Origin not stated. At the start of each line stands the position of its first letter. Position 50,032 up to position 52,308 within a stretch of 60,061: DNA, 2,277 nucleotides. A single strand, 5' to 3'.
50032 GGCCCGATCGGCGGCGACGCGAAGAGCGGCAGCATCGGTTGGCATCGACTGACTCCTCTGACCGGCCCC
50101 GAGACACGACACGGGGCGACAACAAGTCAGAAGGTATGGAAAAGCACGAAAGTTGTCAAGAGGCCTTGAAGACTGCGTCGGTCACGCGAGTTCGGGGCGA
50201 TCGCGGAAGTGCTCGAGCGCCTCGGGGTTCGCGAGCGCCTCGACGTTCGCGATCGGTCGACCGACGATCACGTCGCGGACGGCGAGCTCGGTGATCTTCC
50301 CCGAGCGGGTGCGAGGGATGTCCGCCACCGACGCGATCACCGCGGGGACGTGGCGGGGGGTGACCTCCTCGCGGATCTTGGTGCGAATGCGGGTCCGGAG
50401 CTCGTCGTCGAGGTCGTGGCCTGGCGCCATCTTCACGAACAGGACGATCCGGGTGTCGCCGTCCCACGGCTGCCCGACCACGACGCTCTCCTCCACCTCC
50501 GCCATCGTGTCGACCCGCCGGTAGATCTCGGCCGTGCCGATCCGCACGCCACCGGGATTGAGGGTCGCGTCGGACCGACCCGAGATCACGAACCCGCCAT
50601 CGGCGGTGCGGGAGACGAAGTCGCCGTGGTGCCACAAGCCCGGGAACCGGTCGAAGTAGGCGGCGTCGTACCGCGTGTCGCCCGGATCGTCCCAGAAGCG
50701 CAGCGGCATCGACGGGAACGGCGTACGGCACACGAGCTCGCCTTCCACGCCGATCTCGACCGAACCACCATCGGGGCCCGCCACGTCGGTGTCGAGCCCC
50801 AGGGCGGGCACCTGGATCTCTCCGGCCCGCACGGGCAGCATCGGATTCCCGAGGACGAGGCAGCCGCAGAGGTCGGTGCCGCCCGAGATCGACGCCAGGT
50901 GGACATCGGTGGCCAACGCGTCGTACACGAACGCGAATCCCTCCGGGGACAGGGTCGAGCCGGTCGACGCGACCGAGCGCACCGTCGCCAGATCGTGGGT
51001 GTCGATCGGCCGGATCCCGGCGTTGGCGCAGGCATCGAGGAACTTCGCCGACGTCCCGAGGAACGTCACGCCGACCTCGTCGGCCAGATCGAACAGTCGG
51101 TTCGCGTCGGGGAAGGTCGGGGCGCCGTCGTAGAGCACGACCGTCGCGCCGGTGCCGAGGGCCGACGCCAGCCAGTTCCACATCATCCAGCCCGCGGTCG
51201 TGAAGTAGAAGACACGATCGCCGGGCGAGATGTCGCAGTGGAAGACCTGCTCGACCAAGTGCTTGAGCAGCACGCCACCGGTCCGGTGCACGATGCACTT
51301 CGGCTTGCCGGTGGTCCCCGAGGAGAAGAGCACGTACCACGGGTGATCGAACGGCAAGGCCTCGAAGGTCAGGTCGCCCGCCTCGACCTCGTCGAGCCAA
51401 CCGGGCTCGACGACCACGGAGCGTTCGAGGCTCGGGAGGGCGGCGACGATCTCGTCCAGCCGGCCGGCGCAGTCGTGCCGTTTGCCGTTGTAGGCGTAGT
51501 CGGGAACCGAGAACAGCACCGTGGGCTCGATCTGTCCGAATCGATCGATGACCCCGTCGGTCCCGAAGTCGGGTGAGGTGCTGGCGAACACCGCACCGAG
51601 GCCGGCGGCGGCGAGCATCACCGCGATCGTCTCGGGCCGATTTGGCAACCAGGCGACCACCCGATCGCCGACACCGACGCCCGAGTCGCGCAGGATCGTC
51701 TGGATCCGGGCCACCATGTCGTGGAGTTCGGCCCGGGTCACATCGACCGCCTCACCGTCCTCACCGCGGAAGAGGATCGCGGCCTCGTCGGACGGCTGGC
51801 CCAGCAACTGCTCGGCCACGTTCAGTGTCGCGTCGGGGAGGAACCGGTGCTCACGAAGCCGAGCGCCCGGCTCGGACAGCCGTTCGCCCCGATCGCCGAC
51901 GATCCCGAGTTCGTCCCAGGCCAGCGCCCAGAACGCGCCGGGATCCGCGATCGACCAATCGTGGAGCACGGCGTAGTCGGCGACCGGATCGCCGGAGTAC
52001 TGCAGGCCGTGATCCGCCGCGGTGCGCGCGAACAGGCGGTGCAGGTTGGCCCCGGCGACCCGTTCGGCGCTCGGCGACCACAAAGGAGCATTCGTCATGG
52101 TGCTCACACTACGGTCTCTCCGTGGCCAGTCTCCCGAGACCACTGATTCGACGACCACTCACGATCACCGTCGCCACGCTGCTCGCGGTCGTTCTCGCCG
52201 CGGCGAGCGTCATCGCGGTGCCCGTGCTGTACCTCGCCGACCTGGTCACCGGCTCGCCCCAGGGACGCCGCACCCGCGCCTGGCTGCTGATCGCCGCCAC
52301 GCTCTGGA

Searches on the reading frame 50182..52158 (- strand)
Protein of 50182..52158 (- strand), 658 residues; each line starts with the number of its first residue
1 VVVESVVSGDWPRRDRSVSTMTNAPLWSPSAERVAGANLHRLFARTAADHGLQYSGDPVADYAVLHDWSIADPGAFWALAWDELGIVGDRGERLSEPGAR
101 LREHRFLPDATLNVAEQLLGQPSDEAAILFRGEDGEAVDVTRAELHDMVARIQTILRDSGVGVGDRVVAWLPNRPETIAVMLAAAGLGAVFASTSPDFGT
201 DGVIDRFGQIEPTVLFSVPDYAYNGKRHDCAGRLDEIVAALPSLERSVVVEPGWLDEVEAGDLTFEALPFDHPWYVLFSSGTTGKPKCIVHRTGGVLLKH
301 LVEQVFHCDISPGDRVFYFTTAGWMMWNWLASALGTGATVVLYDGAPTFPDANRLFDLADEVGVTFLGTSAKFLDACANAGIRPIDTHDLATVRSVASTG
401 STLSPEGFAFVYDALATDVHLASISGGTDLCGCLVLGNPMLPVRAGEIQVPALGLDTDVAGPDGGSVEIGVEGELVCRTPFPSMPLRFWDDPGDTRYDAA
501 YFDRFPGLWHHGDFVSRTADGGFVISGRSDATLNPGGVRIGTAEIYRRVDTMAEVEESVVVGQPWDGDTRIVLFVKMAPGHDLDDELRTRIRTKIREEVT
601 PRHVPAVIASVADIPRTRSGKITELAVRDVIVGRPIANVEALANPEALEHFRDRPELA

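Call 61: search_protein_families(library=pfam, proteins=[window:50182-52158:-], max_evalue=0.0001)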
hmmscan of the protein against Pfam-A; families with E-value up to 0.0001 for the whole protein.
window:50182-52158:- (658 aa): 2 families
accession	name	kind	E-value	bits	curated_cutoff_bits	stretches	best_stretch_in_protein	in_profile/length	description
PF00501.34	AMP-binding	-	1.1e-45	156.5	29.9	1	117-480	4-377/384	AMP-binding enzyme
PF13193.12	AMP-binding_C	-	8.4e-08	33.5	24.5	1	552-621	9-76/76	AMP-binding enzyme C-terminal domain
